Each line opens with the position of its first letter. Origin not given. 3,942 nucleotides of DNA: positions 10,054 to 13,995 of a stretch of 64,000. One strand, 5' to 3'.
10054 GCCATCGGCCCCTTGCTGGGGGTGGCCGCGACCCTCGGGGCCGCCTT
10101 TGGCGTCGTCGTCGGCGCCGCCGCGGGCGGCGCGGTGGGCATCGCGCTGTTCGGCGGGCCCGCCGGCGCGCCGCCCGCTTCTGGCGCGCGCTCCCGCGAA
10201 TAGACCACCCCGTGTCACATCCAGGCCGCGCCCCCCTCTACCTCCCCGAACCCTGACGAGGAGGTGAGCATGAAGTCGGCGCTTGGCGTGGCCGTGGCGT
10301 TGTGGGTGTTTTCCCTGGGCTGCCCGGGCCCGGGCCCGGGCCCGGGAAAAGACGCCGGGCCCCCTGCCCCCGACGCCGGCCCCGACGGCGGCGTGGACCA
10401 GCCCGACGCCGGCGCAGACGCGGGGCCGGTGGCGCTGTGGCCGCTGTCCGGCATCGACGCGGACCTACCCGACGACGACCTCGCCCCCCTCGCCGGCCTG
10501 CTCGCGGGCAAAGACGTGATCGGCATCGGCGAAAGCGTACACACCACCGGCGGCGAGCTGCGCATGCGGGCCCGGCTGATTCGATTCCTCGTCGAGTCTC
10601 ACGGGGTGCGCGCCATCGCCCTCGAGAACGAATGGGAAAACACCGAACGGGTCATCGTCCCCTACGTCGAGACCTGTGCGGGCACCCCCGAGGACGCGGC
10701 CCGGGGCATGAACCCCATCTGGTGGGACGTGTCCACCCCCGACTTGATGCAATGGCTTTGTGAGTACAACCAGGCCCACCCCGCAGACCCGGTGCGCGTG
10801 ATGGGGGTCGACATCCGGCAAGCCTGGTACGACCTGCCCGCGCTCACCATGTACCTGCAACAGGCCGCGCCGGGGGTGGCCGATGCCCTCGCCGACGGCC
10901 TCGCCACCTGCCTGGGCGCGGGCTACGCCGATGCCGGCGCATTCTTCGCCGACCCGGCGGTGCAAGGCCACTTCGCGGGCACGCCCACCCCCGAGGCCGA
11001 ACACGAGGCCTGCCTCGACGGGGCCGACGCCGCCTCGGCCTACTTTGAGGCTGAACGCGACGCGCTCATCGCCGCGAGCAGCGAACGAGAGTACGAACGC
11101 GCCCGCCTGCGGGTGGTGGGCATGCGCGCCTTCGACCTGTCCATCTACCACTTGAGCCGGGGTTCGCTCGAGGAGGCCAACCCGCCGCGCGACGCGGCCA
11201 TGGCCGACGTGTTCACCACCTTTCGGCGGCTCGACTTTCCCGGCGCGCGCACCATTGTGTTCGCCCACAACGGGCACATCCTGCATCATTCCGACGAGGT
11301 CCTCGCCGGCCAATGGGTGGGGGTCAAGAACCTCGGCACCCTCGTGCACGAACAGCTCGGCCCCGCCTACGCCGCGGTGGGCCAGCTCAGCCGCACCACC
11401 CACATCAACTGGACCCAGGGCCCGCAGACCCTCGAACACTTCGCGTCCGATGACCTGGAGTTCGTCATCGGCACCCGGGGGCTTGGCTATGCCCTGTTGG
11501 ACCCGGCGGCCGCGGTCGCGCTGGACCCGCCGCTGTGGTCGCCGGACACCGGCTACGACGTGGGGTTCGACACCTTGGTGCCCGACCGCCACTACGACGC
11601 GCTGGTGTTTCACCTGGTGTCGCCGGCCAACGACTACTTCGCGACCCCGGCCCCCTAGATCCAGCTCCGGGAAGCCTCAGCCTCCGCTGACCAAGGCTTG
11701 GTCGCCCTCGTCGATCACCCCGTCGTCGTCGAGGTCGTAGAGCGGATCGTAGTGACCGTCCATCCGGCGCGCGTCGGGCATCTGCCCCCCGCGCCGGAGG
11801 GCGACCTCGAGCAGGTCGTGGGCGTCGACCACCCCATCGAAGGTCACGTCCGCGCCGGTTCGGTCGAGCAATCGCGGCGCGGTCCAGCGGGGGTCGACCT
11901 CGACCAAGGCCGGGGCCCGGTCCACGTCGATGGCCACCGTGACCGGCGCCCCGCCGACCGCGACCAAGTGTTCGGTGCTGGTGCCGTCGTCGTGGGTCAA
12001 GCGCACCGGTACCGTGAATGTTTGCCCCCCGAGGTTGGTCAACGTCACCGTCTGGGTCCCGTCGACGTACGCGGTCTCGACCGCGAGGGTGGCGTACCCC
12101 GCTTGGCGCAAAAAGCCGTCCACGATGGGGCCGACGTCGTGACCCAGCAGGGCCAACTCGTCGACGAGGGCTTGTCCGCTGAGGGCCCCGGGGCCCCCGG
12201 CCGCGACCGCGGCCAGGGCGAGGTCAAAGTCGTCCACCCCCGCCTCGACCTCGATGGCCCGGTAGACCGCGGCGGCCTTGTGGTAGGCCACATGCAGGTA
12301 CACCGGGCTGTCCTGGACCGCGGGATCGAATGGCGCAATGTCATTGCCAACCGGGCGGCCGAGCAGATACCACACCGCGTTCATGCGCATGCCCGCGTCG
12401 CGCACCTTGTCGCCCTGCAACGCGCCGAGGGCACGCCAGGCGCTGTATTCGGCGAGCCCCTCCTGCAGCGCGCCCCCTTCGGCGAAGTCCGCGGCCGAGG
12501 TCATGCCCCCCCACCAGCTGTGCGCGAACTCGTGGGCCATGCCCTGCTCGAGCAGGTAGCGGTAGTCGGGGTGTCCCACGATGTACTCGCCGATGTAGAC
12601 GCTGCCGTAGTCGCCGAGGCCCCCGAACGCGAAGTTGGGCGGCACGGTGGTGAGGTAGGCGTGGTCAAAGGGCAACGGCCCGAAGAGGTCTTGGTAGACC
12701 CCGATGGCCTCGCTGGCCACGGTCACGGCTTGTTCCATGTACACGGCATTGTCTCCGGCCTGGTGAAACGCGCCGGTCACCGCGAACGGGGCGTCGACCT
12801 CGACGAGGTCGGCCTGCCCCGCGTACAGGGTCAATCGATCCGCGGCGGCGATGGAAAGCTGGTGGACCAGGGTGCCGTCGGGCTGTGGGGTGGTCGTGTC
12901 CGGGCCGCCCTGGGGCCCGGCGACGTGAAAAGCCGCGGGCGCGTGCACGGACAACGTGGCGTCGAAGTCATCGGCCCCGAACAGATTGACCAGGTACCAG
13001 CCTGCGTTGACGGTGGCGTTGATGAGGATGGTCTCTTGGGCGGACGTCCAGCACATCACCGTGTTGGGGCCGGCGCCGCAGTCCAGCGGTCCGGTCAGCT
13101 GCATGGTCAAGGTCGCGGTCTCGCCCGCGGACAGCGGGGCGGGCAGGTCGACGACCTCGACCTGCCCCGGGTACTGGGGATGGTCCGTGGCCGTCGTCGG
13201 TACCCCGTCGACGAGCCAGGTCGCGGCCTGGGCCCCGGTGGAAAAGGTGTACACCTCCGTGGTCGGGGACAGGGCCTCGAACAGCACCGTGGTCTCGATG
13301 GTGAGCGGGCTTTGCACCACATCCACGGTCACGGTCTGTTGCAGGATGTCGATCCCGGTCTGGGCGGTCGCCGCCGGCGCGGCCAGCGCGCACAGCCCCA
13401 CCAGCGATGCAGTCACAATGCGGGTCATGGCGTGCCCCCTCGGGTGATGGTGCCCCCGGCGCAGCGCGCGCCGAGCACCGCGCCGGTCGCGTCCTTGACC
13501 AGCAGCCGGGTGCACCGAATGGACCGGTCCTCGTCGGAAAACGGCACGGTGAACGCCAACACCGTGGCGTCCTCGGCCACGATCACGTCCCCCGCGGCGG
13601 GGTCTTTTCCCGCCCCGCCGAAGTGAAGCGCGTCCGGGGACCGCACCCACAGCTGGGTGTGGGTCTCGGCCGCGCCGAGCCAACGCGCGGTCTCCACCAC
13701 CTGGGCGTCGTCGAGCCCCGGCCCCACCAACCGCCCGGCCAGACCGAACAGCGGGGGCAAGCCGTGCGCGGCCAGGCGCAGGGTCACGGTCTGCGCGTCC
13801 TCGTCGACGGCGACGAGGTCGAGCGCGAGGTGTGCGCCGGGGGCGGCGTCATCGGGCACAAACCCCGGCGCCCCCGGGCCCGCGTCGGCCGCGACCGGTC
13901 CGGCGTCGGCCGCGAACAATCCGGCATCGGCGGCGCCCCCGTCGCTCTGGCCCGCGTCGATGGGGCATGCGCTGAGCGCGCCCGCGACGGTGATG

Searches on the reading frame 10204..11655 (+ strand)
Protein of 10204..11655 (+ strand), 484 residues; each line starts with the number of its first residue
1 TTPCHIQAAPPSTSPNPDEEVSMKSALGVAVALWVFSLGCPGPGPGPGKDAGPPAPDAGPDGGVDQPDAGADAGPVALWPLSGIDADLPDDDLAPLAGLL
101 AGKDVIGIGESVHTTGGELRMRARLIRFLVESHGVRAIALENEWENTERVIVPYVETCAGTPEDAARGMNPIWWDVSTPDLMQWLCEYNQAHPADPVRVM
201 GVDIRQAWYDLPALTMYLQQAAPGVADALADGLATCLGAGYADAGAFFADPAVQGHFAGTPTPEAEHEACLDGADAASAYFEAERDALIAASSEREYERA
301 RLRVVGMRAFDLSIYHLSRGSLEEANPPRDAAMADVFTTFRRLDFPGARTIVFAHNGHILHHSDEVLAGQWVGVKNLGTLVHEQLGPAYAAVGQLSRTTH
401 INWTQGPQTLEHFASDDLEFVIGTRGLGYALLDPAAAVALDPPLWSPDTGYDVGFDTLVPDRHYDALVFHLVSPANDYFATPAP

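Call 50: search_protein_families(library=pfam, proteins=[window:10204-11655:+], max_evalue=0.00001)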
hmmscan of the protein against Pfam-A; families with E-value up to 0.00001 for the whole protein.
window:10204-11655:+ (484 aa): 1 family
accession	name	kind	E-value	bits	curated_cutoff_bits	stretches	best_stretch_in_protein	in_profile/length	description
PF05139.19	Erythro_esteras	-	2e-32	113.8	26.4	1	130-432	1-306/358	Erythromycin esterase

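Call 54: search_protein_families(library=ncbifam, proteins=[window:10204-11655:+], max_evalue=0.01)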
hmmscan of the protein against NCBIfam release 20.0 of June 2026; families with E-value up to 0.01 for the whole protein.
window:10204-11655:+ (484 aa): 2 families
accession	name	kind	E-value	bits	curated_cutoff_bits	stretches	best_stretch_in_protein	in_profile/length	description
NF000209.1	EreB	exception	1.4e-08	34.1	750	1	89-206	22-136/419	EreB family erythromycin esterase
NF000208.1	EreA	exception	6e-07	28.6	750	1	96-161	23-87/408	EreA family erythromycin esterase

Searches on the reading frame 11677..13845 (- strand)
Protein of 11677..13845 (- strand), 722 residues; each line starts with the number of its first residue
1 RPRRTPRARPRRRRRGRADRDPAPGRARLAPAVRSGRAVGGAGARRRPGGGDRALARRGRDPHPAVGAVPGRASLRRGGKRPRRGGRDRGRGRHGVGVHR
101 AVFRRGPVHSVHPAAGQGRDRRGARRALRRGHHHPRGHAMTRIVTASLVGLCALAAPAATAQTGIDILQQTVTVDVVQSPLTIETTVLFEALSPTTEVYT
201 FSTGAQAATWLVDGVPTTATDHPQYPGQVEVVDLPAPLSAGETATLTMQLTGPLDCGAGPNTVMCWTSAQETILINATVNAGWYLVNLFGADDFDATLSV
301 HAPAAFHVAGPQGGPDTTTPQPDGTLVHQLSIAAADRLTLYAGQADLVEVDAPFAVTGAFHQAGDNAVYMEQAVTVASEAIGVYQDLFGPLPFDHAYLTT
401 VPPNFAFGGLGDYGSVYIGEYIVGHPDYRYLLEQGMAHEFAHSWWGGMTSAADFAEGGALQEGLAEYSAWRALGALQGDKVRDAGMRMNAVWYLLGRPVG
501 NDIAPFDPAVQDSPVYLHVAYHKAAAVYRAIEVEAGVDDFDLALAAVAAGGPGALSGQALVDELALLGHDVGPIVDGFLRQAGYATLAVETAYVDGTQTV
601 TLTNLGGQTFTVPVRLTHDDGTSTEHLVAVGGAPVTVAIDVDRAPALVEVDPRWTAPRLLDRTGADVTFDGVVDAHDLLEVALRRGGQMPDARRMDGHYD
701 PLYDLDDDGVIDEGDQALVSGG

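Call 50: search_protein_families(library=pfam, proteins=[window:11677-13845:-], max_evalue=0.00001)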
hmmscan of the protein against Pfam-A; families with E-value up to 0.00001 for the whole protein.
window:11677-13845:- (722 aa): 1 family
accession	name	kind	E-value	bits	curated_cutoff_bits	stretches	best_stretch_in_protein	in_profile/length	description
PF01433.26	Peptidase_M1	-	2.9e-07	30.8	27.7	1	376-546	5-184/218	Peptidase family M1 domain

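Call 54: search_protein_families(library=ncbifam, proteins=[window:11677-13845:-], max_evalue=0.01)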
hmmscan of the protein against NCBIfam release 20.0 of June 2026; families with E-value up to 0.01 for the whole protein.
window:11677-13845:- (722 aa): 1 family
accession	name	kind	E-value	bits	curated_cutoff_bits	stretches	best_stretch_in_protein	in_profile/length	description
TIGR02411.1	leuko_A4_hydro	equivalog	5.7e-05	22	761.7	1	385-484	234-329/600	leukotriene-A(4) hydrolase/aminopeptidase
